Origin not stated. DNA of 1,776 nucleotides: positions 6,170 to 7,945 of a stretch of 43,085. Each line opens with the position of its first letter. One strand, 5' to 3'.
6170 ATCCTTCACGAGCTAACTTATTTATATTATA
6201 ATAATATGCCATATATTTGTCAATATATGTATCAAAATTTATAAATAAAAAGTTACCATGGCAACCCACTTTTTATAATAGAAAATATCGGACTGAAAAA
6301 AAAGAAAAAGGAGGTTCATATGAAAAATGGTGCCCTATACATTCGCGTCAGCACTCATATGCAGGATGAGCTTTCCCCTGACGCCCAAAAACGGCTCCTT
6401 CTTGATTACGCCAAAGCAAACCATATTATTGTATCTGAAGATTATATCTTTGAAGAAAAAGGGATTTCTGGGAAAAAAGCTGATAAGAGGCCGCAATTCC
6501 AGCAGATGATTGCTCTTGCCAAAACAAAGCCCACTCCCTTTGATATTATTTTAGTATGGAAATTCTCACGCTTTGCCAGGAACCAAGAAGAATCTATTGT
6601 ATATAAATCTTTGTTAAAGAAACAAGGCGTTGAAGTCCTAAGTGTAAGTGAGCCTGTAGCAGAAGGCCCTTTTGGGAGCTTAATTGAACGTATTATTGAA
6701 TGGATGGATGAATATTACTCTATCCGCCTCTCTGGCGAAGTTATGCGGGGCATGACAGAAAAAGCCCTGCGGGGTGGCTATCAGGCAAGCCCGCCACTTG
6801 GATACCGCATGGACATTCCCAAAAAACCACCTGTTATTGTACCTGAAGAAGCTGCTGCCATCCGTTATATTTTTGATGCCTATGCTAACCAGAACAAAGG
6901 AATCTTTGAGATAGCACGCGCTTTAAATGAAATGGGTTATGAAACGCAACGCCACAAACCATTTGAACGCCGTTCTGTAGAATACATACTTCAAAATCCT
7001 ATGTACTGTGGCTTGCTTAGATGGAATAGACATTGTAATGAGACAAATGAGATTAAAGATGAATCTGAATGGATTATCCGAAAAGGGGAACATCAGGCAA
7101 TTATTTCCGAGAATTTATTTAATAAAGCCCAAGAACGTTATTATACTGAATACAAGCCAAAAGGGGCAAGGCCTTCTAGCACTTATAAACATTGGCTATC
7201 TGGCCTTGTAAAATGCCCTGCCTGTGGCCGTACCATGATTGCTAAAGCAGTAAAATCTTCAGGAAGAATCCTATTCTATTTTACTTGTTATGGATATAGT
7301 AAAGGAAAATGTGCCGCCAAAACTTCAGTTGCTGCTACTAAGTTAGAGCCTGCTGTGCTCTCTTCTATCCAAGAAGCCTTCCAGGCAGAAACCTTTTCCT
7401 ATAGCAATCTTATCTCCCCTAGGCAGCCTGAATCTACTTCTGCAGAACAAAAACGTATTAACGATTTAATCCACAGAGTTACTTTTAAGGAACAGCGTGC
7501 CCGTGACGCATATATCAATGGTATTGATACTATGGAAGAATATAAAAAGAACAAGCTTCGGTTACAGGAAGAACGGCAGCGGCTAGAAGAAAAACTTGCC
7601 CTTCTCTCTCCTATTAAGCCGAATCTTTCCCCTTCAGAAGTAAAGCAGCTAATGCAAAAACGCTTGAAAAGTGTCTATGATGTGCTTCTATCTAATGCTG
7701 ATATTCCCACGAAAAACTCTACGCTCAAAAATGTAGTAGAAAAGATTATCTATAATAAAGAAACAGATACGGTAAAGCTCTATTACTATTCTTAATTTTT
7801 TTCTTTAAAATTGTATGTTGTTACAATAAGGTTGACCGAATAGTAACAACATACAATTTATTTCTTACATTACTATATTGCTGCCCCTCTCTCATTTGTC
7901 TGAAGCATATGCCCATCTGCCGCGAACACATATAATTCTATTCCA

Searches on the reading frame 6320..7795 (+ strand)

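Call 39: search_protein_families(library=pfam, proteins=[window:6320-7795:+], max_evalue=0.001)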
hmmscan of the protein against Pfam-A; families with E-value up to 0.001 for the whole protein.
window:6320-7795:+ (491 aa): 3 families
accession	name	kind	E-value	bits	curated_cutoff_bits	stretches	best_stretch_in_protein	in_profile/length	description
PF00239.26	Resolvase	-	1.7e-28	99.9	23.3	1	5-153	2-144/145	Resolvase, N terminal domain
PF07508.19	Recombinase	-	1.3e-24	86.8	21.1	1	175-273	1-98/102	Recombinase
PF13408.12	Zn_ribbon_recom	-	6.6e-11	42.9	25.3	1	292-350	1-57/58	Recombinase zinc beta ribbon domain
